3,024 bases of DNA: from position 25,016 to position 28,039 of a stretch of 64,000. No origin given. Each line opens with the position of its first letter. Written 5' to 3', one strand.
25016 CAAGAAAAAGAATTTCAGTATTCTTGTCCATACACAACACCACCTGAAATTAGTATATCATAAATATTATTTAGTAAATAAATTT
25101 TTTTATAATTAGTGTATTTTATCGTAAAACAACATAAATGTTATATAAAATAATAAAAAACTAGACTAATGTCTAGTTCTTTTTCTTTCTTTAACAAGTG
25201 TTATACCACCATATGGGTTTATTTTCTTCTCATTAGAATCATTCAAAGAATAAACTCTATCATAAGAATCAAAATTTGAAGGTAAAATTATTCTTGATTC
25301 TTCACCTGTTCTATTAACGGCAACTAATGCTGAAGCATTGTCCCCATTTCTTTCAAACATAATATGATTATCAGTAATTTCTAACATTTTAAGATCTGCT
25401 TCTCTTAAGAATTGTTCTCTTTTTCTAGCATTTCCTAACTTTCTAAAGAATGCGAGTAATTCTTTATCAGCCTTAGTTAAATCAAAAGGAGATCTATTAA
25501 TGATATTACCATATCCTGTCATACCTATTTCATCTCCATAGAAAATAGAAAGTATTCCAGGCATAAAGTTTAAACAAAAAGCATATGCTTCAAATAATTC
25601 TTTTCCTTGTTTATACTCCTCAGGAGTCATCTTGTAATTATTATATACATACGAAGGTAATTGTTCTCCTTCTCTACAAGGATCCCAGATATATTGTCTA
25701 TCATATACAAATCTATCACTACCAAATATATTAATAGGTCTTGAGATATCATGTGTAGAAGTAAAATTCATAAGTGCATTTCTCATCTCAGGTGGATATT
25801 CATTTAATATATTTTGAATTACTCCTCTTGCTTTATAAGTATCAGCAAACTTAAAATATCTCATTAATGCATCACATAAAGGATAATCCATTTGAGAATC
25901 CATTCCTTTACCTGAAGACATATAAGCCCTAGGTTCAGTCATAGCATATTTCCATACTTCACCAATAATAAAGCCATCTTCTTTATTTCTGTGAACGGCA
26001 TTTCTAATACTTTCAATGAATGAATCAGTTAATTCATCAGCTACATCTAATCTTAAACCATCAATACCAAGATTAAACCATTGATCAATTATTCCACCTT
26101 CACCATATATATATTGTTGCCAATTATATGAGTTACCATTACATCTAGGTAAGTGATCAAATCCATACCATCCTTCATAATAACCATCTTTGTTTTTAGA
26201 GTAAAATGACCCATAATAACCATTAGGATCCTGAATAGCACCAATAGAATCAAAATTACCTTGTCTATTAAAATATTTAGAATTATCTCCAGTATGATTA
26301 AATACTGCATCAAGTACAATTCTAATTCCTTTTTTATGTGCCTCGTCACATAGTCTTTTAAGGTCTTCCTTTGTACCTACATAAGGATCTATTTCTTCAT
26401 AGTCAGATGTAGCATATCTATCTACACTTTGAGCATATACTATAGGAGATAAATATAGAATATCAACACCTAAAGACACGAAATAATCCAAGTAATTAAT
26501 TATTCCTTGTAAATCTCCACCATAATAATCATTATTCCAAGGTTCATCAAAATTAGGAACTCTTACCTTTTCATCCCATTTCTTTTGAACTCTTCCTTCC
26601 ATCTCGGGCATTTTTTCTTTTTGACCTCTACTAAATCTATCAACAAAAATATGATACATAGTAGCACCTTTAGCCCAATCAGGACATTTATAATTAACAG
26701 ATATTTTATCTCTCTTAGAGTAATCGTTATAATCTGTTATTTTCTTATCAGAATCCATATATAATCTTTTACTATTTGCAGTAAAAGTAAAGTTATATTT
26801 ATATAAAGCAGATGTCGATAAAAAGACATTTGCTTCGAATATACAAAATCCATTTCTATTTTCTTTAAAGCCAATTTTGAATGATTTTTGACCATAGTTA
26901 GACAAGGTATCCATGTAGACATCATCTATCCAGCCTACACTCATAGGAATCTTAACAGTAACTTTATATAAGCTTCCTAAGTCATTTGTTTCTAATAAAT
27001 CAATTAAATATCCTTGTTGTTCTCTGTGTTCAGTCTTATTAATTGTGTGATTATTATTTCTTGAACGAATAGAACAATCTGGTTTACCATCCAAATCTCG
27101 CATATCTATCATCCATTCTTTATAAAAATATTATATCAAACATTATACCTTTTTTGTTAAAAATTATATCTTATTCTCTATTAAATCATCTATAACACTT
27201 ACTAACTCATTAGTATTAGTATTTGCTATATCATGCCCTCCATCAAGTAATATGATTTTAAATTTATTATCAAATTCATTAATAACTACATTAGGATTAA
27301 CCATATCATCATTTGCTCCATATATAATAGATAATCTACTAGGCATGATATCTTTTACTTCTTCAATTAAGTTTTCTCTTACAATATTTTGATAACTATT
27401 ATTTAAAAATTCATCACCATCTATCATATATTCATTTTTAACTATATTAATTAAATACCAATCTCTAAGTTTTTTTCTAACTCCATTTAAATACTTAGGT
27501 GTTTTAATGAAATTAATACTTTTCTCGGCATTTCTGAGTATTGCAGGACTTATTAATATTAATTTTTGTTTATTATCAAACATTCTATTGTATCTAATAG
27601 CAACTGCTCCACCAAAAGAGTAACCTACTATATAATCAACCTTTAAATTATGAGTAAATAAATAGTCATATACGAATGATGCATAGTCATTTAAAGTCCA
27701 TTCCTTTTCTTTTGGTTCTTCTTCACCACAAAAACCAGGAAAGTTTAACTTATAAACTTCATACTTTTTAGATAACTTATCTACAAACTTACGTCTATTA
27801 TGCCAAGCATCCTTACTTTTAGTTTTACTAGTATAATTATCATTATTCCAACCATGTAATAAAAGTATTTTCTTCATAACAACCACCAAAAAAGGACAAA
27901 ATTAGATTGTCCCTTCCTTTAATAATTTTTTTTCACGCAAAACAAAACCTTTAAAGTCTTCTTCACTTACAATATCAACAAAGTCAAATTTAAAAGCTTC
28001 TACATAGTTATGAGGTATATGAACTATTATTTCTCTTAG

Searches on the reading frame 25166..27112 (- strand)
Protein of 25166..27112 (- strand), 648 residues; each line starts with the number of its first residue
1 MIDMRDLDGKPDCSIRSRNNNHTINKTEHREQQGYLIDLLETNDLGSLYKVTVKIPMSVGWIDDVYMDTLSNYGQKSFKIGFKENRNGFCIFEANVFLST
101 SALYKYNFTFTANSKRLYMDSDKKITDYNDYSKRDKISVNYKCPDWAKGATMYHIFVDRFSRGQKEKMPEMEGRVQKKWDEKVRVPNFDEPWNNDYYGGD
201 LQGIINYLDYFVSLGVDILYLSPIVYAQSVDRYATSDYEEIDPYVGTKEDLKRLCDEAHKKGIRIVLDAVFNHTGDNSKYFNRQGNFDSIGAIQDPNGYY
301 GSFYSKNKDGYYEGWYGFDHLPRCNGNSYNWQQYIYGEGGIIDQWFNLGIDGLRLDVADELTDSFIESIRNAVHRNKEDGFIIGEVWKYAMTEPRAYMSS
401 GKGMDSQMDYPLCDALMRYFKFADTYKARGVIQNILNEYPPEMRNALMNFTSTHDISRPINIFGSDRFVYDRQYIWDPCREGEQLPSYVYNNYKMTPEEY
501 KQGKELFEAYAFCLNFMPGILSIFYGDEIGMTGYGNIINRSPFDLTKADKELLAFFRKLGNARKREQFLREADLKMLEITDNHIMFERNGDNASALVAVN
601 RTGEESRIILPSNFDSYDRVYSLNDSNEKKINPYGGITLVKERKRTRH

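Call 27: search_protein_families(library=pfam, proteins=[window:25166-27112:-], max_evalue=0.01)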
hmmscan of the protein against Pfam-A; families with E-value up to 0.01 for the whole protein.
window:25166-27112:- (648 aa): 1 family
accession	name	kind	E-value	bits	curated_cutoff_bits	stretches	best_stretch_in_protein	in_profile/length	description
PF00128.31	Alpha-amylase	-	3.3e-48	165.5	22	1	155-568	2-388/446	Alpha amylase, catalytic domain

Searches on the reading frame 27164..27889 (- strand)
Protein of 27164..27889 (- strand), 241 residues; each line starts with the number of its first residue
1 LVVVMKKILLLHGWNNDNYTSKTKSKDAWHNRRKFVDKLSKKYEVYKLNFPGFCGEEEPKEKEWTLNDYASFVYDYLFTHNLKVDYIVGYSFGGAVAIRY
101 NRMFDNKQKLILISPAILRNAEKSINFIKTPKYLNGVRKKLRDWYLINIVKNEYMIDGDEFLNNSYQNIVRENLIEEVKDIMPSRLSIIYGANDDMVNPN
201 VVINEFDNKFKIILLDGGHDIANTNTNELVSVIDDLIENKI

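Call 27: search_protein_families(library=pfam, proteins=[window:27164-27889:-], max_evalue=0.01)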
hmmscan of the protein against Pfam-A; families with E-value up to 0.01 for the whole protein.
window:27164-27889:- (241 aa): 5 families
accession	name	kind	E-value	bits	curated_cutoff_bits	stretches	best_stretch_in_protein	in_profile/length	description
PF00561.26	Abhydrolase_1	-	3.1e-12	47.1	25.8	1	8-115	3-102/245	alpha/beta hydrolase fold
PF12697.13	Abhydrolase_6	-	9.8e-10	39.9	26.3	1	8-121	1-99/217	Alpha/beta hydrolase family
PF12146.15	Hydrolase_4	-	0.00014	21.7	27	1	43-147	32-139/239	Serine aminopeptidase, S33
PF03959.19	FSH1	-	0.00051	20.2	21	0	60-222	79-202/211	Serine hydrolase (FSH1)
PF05728.18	UPF0227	-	0.0042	17.5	21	0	85-224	61-175/187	Uncharacterised protein family (UPF0227)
